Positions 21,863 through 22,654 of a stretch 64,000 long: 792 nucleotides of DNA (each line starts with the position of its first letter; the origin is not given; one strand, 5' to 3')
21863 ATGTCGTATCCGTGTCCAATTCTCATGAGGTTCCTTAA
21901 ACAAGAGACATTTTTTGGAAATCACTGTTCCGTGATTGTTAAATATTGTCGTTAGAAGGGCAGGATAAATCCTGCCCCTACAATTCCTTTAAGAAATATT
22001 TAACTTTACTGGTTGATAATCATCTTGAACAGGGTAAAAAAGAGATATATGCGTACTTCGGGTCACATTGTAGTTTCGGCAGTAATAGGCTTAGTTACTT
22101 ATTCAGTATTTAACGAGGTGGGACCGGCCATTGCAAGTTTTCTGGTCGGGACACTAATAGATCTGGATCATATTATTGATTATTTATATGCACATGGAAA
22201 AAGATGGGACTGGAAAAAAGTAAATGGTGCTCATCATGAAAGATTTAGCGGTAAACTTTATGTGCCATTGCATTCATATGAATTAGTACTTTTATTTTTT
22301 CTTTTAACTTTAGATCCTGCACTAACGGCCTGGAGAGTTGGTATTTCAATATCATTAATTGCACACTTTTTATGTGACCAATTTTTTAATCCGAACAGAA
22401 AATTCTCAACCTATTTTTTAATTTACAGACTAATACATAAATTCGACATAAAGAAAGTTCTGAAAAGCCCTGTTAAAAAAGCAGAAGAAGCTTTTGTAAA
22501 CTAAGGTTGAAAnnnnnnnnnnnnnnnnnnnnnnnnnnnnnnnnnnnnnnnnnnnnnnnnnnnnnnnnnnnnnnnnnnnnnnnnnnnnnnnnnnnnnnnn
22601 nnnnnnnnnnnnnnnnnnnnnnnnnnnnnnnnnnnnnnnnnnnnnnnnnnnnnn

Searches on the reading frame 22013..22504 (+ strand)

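Call 45: search_protein_families(library=pfam, proteins=[window:22013-22504:+], max_evalue=0.01)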
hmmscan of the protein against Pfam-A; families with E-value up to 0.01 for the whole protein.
window:22013-22504:+ (163 aa): 1 family
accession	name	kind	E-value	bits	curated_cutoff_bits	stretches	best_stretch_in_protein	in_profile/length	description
PF19617.4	DUF6122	-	0.0092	16.9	27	0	17-55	10-46/102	Family of unknown function (DUF6122)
